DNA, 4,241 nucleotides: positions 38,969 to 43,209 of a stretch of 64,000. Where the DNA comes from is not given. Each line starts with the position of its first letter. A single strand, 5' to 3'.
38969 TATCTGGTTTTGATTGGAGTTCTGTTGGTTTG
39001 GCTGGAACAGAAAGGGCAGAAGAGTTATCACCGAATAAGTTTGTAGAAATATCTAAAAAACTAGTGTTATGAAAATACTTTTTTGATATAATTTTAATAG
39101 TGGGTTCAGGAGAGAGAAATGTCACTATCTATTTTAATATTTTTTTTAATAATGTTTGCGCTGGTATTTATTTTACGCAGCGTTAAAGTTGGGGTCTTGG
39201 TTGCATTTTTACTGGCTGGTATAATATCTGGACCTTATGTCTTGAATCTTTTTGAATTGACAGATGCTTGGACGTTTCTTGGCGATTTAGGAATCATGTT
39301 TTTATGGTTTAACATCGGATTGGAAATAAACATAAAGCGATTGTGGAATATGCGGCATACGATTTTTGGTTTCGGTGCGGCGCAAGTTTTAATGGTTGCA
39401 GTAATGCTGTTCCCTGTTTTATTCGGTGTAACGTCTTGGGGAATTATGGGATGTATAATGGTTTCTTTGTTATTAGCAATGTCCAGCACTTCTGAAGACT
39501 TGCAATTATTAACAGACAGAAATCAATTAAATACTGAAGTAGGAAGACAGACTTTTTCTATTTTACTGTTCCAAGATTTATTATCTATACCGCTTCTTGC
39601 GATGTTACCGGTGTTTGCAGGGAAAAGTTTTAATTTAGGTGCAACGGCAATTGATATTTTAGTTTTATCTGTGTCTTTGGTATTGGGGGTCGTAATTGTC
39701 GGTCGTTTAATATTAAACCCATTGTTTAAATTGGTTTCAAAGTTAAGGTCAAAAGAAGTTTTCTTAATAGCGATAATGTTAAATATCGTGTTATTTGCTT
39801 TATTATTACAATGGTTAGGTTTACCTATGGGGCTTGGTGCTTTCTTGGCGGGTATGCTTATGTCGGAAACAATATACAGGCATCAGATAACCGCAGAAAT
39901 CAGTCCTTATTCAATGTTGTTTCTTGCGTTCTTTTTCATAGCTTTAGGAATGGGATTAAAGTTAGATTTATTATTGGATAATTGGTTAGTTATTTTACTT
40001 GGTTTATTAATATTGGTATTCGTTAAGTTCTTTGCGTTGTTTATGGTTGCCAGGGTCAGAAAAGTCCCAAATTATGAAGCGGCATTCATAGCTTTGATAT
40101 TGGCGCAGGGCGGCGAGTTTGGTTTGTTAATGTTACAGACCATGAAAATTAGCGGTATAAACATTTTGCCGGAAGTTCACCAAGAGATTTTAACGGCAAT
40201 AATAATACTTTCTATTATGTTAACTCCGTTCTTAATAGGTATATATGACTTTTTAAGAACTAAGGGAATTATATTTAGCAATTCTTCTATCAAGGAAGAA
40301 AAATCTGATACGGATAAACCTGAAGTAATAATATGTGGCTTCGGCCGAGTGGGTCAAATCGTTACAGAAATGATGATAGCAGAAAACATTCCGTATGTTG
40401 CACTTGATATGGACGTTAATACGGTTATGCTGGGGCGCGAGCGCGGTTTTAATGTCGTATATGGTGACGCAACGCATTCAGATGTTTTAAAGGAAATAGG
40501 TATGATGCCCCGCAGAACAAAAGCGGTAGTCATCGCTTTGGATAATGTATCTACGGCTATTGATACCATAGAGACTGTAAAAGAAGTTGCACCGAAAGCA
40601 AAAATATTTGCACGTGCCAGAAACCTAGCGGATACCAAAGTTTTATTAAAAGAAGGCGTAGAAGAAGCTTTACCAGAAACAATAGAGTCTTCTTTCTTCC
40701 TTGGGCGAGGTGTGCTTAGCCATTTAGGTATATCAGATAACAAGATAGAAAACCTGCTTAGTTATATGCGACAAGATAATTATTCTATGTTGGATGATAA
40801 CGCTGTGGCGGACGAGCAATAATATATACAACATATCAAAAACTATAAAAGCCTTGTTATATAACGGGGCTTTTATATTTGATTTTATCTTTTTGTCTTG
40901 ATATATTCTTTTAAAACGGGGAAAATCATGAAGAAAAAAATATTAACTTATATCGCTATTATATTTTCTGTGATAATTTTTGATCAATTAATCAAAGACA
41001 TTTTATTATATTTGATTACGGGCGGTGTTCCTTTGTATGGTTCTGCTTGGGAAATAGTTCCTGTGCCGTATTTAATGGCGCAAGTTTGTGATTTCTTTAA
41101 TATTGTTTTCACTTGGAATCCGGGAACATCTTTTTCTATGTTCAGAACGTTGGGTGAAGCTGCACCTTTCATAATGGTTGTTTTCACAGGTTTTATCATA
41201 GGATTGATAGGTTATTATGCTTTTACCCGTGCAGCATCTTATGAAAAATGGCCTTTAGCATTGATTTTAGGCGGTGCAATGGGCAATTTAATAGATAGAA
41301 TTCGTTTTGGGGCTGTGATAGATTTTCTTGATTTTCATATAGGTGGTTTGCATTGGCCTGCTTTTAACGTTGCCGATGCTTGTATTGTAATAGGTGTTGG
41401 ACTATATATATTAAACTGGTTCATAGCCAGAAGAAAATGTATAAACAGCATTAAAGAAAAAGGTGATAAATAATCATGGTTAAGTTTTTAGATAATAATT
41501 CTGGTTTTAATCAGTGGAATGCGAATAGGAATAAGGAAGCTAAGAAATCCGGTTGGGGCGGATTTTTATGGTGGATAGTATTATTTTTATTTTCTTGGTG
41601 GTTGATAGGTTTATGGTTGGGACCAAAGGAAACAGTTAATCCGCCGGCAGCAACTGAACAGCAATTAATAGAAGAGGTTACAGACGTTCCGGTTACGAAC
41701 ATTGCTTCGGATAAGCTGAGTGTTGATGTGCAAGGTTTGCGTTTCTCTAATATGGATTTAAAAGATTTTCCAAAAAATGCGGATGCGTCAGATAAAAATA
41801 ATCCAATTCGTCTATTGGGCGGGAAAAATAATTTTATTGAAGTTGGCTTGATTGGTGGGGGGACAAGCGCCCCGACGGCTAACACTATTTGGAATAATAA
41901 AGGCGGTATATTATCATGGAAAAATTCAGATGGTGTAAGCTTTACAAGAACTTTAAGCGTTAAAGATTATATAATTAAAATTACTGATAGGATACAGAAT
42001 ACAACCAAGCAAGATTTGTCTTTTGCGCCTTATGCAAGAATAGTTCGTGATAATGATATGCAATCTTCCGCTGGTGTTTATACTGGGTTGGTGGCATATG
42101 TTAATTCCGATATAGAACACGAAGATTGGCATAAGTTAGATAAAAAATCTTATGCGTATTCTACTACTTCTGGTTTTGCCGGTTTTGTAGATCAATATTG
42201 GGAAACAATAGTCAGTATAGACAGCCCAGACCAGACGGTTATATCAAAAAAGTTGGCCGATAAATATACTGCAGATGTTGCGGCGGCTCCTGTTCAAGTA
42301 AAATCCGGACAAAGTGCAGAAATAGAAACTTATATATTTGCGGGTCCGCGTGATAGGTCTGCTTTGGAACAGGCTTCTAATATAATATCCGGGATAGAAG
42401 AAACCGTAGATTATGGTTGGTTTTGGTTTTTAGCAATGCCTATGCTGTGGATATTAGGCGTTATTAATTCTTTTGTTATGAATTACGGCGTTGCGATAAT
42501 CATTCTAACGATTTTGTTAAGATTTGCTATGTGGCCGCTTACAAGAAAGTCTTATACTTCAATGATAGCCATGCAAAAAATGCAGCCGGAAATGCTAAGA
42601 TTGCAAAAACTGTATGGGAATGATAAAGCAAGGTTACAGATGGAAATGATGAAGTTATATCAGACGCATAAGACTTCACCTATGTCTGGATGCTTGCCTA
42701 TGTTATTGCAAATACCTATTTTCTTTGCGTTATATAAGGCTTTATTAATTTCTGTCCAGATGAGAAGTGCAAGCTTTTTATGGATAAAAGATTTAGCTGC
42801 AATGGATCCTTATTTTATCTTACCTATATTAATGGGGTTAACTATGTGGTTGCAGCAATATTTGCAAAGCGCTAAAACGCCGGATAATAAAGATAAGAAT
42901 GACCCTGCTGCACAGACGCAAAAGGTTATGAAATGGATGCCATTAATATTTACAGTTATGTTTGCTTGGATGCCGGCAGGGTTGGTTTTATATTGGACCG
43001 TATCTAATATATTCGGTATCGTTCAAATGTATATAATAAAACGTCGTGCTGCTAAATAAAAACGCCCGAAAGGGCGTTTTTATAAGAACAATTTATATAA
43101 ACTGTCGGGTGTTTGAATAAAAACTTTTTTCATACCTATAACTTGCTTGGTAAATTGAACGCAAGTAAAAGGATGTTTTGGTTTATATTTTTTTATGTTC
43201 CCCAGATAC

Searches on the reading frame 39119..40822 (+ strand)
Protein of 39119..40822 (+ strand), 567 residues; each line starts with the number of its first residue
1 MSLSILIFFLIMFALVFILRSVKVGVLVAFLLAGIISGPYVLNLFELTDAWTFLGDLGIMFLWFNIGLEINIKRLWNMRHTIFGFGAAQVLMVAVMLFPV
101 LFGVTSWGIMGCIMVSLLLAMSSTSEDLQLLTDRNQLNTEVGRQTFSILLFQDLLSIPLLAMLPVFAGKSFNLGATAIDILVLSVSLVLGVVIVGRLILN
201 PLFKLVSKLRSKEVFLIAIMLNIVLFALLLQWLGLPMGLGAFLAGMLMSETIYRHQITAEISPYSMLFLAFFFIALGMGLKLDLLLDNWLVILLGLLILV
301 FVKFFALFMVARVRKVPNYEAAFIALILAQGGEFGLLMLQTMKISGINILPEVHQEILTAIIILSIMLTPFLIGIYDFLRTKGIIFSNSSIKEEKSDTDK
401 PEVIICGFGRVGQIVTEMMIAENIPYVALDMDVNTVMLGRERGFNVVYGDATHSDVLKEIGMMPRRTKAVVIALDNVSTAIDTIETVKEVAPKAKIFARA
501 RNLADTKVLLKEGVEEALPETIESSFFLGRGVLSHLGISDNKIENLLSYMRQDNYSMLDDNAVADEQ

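Call 84: search_protein_families(library=pfam, proteins=[window:39119-40822:+], max_evalue=0.00001)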
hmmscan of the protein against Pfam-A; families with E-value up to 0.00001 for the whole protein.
window:39119-40822:+ (567 aa): 2 families
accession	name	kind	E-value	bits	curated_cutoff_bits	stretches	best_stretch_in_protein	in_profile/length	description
PF00999.27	Na_H_Exchanger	-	2.6e-44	152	26.2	1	11-372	4-373/375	Sodium/hydrogen exchanger, transmembrane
PF02254.24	TrkA_N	-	3.1e-21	76.3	23.8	1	403-517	1-113/116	TrkA-N domain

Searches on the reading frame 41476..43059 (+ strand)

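Call 85: search_protein_families(library=pfam, proteins=[window:41476-43059:+], max_evalue=0.001)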
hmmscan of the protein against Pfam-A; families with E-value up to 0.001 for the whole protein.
window:41476-43059:+ (527 aa): 2 families
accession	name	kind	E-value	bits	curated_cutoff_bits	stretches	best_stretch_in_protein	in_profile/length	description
PF02096.25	60KD_IMP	-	1.3e-58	198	35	1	337-523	1-163/163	60Kd inner membrane protein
PF14849.12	YidC_periplas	-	7.8e-45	154.4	24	1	80-326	10-283/283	YidC periplasmic domain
